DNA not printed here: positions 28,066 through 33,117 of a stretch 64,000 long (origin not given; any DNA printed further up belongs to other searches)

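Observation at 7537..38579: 31-kb co-directional block of dockerin-tagged proteins with no cohesin partner in the window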

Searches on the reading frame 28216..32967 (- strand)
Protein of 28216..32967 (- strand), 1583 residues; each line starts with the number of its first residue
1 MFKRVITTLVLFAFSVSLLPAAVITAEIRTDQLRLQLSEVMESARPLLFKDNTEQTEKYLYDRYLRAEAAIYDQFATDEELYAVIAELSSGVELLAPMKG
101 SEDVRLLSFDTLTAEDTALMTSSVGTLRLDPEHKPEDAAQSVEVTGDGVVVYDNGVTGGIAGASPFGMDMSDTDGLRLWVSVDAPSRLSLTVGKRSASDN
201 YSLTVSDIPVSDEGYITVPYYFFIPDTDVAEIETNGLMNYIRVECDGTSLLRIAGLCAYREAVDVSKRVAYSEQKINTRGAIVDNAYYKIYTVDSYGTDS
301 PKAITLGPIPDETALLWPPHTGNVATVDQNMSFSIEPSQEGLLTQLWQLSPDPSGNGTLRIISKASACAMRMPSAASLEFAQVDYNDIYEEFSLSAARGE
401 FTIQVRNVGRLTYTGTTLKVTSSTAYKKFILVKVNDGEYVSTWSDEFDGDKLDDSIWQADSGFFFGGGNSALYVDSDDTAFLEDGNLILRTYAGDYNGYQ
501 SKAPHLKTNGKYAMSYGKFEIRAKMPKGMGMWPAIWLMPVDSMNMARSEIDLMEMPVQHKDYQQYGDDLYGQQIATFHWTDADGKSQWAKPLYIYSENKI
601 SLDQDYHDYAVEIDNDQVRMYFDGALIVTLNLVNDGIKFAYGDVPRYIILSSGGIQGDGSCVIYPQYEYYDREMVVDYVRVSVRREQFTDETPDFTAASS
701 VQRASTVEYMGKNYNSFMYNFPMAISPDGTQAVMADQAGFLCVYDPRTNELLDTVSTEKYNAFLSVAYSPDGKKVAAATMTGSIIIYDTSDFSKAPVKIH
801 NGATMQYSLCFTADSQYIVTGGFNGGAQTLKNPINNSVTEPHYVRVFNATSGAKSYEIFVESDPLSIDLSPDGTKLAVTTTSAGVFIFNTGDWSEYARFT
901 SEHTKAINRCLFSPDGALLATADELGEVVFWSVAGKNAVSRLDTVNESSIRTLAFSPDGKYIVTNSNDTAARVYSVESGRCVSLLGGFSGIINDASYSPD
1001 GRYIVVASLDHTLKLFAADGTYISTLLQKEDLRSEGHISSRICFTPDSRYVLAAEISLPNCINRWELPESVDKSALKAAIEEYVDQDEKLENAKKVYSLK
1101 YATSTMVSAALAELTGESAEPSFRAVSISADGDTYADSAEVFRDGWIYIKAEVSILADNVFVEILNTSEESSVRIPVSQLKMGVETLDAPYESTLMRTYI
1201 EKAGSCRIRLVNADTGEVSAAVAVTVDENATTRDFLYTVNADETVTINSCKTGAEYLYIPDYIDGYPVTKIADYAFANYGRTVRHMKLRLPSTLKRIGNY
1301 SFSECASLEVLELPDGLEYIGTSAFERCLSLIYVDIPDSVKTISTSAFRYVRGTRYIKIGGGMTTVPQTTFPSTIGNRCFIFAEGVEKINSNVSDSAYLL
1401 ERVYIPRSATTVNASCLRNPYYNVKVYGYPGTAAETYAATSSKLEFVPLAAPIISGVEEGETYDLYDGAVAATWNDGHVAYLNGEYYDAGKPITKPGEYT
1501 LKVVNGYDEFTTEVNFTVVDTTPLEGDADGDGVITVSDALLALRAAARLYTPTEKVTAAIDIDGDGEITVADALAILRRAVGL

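Call 5: search_protein_families(library=pfam, proteins=[window:28216-32967:-], max_evalue=0.01)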
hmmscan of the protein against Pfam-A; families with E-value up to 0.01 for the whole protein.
window:28216-32967:- (1583 aa): 43 families (the best 25 are shown)
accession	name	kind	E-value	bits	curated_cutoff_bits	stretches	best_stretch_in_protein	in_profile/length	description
PF25174.1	Beta-prop_THOC3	-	2.5e-35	122.2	305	2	838-1019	65-243/272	THOC3 beta-propeller domain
PF23414.1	Beta-prop_EML_2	-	3.5e-30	105.7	90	3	837-981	15-158/266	Echinoderm microtubule-associated protein second beta-propeller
PF24817.1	WD40_WDHD1_1st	-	3.1e-28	99.2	109.9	3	765-957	91-275/291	WDHD1 first WD40 domain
PF25173.1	Beta-prop_WDR3_1st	-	5e-25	88.7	154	2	865-1017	33-183/184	WDR3 first beta-propeller domain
PF00400.38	WD40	-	2.1e-24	85.3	27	2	979-1016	1-38/39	WD domain, G-beta repeat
PF24814.1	WD40_Prp19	-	1.6e-23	83.6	320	2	866-1010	140-281/281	Prp19 WD40 domain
PF13306.12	LRR_5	-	1e-21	77.6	27.7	1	1269-1393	1-119/127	BspA type Leucine rich repeat region (6 copies)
PF24796.1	WDR55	-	1.1e-16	61.2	200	2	905-982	8-88/296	WDR55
PF25175.1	Beta-prop_WDR5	-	1.7e-16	60.8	250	1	866-1067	15-208/296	WDR5 beta-propeller domain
PF25168.1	Beta-prop_WDR36-Utp21_2nd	-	6.2e-15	55.8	84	2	968-1017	219-268/335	WDR36/Utp21 second beta-propeller domain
PF24807.1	WD40_CDC20-Fz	-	5.1e-14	52.7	200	1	744-1016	34-292/292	CDC20/Fizzy WD40 domain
PF25172.1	Beta-prop_WDR3_2nd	-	1e-13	51.7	140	1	731-1017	12-287/293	WDR3 second beta-propeller domain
PF24105.1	Beta-prop_CAF1B_HIR1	-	8.3e-12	45.2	80.5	1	901-1033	67-216/383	CAF1B/HIR1 beta-propeller domain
PF25460.1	Beta-prop_Aladin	-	2.2e-11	43.9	171.1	1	937-1055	100-213/340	Aladin seven-bladed propeller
PF24780.1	WD40_MABP1-WDR62_1st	-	2.4e-11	44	496.3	1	947-1016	38-109/328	MABP1/WDR62 first WD40 domain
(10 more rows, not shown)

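Call 14: find_related_loci(query=window:28216-32967:-, collection=genome_contigs, flank=10000)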
Query window:28216-32967:- (1583 aa) in genome_contigs; peptide patterns used: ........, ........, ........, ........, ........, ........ (x = any residue, [..] = any of these).
63 stretches matched a pattern; 43 encode a relative of the query (tblastn E <= 1e-3); 43 distinct loci.
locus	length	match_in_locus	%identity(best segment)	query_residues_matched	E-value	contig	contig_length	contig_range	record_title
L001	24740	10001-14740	80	1-1583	0e+0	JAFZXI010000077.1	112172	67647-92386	MAG: Clostridia bacterium isolate RGIG8183 Water_buffalos_Rumen-3__c1201412, whole genome shotgun sequence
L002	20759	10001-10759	30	439-685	2e-22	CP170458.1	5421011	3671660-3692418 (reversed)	MAG: Bacteroidota bacterium isolate tig00000052 chromosome, complete genome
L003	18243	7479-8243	31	439-686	2e-21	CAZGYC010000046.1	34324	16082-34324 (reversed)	MAG TPA_asm: uncultured Limnohabitans sp. isolate SRP344714_co2_237 genome assembly, contig: NODE_3059_length_34324_cov_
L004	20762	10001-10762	30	433-681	7e-21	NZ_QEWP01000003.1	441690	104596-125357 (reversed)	Marinilabilia rubra strain WTE16 Scaffold3, whole genome shotgun sequence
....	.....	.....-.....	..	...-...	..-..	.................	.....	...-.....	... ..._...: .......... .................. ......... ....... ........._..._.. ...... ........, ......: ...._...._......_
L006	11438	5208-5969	31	439-686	9e-20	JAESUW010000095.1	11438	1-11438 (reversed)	MAG: Labilibaculum sp. isolate NORP351 Contig_source1382A_10744, whole genome shotgun sequence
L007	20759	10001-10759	30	438-684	3e-19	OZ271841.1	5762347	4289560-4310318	MAG: Cyclobacteriaceae bacterium isolate 1928f926-f118-46f0-a5f5-ad3bd37dbc73 genome assembly, chromosome: 1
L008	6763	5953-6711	27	439-685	3e-19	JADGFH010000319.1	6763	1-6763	MAG: Labilibaculum sp. isolate OB13 NODE_2321_length_6763_cov_3.799520, whole genome shotgun sequence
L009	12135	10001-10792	30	427-685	2e-18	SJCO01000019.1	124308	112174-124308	Puteibacter caeruleilacunae strain JC036 scaffold_18, whole genome shotgun sequence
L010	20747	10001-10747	29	439-681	4e-18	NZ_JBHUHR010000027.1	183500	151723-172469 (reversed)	Belliella marina strain CGMCC 1.15180 velvet_auto_105_27, whole genome shotgun sequence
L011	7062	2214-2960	28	439-681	3e-18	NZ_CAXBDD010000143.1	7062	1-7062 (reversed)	MAG: uncultured Sunxiuqinia sp. isolate ERR2762106_metabat2_60 ERZ3422020.12178, whole genome shotgun sequence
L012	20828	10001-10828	26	442-710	4e-18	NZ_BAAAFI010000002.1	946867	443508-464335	Algoriphagus jejuensis strain JCM 16112 sequence02, whole genome shotgun sequence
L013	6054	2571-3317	28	439-681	7e-18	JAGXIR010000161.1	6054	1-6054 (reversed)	MAG: Sunxiuqinia sp. isolate LH_M90 k141_949605, whole genome shotgun sequence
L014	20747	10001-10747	29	439-681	4e-16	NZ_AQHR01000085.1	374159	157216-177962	Lunatimonas lonarensis strain AK24 S14_contig_6, whole genome shotgun sequence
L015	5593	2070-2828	27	439-685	1e-17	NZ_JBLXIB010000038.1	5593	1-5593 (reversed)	MAG: Zunongwangia sp. isolate ET11-05 T11maxbin_out.015RE.5K@50, whole genome shotgun sequence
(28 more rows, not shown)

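Call 18: search_solved_structures(query=window:28216-32967:-, max_evalue=0.001, show_alignments=0)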
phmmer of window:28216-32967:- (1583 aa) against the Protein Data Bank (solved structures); distinct sequences matched with E-value up to 0.001: 456 (the best 60 are shown).
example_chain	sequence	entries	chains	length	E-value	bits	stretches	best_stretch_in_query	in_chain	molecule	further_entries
2ymu_A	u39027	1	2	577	1.7e-74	254.8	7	870-1027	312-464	WD-40 REPEAT PROTEIN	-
7bie_A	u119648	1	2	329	2.5e-50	174.7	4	902-1026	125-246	nvWRAP-T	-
7bid_A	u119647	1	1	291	3.9e-34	121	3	903-1027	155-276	v31WRAP-T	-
7big_A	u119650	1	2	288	3.6e-32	114.5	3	902-1027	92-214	v13WRAP-T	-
7bif_A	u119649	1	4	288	4.3e-30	107.6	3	902-1026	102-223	v22WRAP-T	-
4fs7_A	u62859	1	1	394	7.3e-28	100.3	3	1266-1349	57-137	Uncharacterized protein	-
9h2q_B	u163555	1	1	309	1.2e-27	99.6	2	902-1027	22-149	Autophagy-related protein 16-1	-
4gt6_A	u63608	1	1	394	6.9e-25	90.4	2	1310-1451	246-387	Cell surface protein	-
5nnz_B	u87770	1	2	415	3.9e-24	87.9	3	902-1015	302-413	Dynein assembly factor with WDR repeat domains 1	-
5yzv_A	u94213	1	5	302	7e-24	87.1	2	889-1017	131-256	Probable serine/threonine-protein kinase PkwA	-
5oql_A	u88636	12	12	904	1.2e-23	86.2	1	901-1070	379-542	Periodic tryptophan protein 2-like protein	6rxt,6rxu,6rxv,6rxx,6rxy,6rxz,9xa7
3azx_A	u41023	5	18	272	2.7e-23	85.1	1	436-682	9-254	Laminarinase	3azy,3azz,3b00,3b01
4dfs_A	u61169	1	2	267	6.8e-23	83.8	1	435-681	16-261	Glycoside hydrolase, family 16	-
6r60_A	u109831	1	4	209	6.1e-22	80.6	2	903-1026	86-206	WD-40 repeat protein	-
3n0d_A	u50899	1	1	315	7.2e-22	80.4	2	898-1027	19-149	WD repeat-containing protein 5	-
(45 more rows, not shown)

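Call 19: search_protein_families(library=ncbifam, proteins=[window:28216-32967:-], max_evalue=0.01)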
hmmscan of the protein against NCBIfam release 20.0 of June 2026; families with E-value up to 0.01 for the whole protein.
window:28216-32967:- (1583 aa): 5 families
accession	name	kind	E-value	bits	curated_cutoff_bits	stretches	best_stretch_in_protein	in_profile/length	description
NF052454.1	BtaGlycanEglC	equivalog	1.1e-12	47.7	700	1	497-638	298-421/459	endo-1,3-1,4-beta-glycanase EglC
NF041449.1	K_carrageenase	equivalog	1.3e-09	37.7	350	1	434-627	19-225/283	kappa-carrageenase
NF047961.1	adhesin_HupY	equivalog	1e-07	30.5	1250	1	1256-1349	397-494/978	leucine-rich repeat adhesin HupY/LrrG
NF052392.1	BetGlycExoK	equivalog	5.9e-05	22.6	350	1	426-629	18-197/261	endo-1,3-1,4-beta-glycanase ExoK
TIGR02800.1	propeller_TolB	equivalog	0.00011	21.3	343.15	1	869-1009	242-385/418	Tol-Pal system beta propeller repeat protein TolB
